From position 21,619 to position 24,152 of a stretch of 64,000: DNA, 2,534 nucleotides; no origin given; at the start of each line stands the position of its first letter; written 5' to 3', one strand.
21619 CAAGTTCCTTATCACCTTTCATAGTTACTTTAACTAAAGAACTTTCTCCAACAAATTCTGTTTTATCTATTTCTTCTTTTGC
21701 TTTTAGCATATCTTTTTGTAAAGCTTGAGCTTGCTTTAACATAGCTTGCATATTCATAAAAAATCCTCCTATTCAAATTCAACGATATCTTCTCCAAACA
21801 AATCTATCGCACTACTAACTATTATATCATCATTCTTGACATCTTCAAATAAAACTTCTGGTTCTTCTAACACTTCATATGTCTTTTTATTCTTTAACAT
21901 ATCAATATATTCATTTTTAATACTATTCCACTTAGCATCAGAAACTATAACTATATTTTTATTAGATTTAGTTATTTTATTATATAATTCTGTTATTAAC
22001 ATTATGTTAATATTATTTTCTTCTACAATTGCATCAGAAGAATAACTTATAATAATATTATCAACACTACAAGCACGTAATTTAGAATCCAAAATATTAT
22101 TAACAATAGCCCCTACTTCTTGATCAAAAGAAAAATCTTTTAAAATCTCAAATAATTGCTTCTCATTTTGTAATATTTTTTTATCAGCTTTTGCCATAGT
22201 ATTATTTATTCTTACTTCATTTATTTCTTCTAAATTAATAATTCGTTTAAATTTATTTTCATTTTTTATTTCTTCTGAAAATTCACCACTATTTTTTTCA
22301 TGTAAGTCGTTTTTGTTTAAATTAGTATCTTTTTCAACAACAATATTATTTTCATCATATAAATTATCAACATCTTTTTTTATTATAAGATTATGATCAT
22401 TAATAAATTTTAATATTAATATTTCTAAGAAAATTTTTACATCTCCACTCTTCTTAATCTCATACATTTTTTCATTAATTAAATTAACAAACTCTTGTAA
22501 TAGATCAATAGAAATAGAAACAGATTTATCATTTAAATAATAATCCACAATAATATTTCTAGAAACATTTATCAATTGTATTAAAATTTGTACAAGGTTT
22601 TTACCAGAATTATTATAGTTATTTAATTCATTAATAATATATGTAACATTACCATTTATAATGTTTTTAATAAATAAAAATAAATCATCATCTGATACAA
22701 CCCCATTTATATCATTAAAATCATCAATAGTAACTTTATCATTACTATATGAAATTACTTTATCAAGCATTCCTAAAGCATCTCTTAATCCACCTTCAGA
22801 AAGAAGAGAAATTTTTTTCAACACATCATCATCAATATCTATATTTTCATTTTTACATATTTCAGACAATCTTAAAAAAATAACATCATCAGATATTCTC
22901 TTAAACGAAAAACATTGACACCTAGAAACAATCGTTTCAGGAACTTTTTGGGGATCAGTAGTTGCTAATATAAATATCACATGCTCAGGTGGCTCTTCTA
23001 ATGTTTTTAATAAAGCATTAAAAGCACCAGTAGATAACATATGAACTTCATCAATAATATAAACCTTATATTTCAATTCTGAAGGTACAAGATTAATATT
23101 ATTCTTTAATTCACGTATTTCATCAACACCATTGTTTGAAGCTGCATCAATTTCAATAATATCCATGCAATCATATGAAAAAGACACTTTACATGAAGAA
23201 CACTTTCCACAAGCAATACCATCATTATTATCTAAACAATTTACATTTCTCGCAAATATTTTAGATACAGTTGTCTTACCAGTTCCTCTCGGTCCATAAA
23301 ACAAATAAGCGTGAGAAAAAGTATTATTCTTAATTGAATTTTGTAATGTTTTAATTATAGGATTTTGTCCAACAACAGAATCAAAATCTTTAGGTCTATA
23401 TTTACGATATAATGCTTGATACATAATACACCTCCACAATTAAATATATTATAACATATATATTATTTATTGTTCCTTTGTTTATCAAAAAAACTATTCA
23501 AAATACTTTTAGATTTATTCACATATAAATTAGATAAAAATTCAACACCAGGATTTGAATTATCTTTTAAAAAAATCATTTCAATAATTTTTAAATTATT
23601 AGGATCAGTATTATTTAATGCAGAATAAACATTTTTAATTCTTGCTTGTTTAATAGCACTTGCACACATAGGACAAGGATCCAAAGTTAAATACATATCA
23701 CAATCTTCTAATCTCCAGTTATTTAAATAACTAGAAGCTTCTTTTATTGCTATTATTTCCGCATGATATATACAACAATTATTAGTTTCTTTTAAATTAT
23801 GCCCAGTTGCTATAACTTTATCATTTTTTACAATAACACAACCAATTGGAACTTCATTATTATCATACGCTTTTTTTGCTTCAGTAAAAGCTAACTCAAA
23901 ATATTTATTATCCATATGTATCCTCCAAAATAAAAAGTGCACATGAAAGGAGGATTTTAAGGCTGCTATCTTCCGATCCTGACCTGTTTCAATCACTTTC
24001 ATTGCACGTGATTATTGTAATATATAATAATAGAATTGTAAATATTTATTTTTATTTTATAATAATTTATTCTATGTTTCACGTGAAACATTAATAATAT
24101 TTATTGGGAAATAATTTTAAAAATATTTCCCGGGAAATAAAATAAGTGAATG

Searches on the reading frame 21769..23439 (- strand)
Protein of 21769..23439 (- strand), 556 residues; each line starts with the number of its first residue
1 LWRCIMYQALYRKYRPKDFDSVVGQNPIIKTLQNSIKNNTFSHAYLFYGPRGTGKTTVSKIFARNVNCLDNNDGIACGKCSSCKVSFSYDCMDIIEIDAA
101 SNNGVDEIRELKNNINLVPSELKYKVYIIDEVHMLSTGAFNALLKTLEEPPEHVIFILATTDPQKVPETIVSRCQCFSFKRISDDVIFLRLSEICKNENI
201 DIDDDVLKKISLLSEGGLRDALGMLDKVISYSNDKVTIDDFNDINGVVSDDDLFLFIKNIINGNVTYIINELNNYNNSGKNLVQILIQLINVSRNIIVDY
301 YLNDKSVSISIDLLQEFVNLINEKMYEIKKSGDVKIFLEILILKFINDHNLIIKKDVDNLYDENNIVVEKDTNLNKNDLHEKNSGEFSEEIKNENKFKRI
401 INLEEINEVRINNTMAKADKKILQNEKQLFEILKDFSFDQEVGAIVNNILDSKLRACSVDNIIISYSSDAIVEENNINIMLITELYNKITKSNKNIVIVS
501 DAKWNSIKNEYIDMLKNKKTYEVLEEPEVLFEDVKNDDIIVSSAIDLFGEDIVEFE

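Call 10: search_protein_families(library=ncbifam, proteins=[window:21769-23439:-])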
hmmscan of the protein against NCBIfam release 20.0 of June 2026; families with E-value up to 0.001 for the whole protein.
window:21769-23439:- (556 aa): 75 families (the best 25 are shown)
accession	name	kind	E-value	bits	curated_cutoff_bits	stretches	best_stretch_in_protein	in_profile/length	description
NF004046.1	PRK05563.1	equivalog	1.4e-143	479.8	400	1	6-553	1-565/567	DNA polymerase III subunit gamma/tau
TIGR02397.1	dnaX_nterm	equivalog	1e-124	416.4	250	1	7-324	1-333/355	DNA polymerase III subunit gamma/tau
NF004549.0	PRK05896.1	equivalog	1.6e-111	374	578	1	7-546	3-532/642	DNA polymerase III subunits gamma and tau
NF011510.0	PRK14948.1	equivalog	2.2e-110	370.3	593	1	6-518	4-534/640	DNA polymerase III subunit gamma/tau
NF011523.0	PRK14962.1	equivalog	4.8e-107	358.6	576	1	8-405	2-388/474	DNA polymerase III subunits gamma and tau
NF011512.0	PRK14950.1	equivalog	5.3e-104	349.5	593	1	7-306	3-303/585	DNA polymerase III subunits gamma and tau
NF011514.0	PRK14953.1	equivalog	1.5e-102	344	536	1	6-424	2-432/488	DNA polymerase III subunits gamma and tau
NF011526.0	PRK14965.1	equivalog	9.9e-100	335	670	1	6-306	2-302/578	DNA polymerase III subunits gamma and tau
NF005942.0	PRK07994.1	equivalog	1.8e-99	334.5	613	1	6-304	2-300/655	DNA polymerase III subunit gamma/tau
NF004962.0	PRK06305.1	equivalog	8.1e-97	325.3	559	1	6-384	3-391/465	DNA polymerase III subunits gamma and tau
NF006585.0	PRK09111.1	equivalog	4.9e-93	312.8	604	1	7-297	27-322/616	DNA polymerase III subunit gamma/tau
NF005173.0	PRK06647.1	equivalog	6.2e-92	309.3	623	1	7-519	3-539/568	DNA polymerase III subunits gamma and tau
NF006280.0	PRK08451.1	equivalog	1.8e-91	307.6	572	1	8-521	2-475/535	DNA polymerase III subunit gamma/tau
NF011531.0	PRK14971.1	equivalog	2.7e-91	307.2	685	1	12-343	9-334/614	DNA polymerase III subunit gamma/tau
NF011522.0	PRK14961.1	equivalog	5.7e-84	282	562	1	6-341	2-333/363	DNA polymerase III subunits gamma and tau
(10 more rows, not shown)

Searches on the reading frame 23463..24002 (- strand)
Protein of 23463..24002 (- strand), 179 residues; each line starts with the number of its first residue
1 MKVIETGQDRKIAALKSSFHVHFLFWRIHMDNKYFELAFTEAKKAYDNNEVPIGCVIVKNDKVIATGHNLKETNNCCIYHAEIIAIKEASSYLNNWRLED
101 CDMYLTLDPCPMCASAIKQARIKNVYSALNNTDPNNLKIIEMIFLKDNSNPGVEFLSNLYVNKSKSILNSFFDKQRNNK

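Call 10: search_protein_families(library=ncbifam, proteins=[window:23463-24002:-])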
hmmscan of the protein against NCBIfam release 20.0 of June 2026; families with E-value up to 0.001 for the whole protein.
window:23463-24002:- (179 aa): 5 families
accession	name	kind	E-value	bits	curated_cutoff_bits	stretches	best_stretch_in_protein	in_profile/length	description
NF008113.2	PRK10860.1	equivalog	2.1e-26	92.7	150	1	30-178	6-154/165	tRNA adenosine(34) deaminase TadA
TIGR00326.1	eubact_ribD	equivalog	6.1e-13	48.7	156.35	1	37-177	3-138/343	bifunctional diaminohydroxyphosphoribosylaminopyrimidine deaminase/5-amino-6-(5-phosphoribosylamino)uracil reductase RibD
NF008052.0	PRK10786.1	equivalog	1.4e-06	27.2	500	1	32-135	4-106/367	bifunctional diaminohydroxyphosphoribosylaminopyrimidine deaminase/5-amino-6-(5-phosphoribosylamino)uracil reductase RibD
TIGR02571.1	ComEB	equivalog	4.5e-06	26.7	219.45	1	59-140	48-128/151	ComE operon protein 2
NF041025.1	antiphage_deaminase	equivalog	9e-05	21.5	400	1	79-126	338-384/437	anti-phage dCTP deaminase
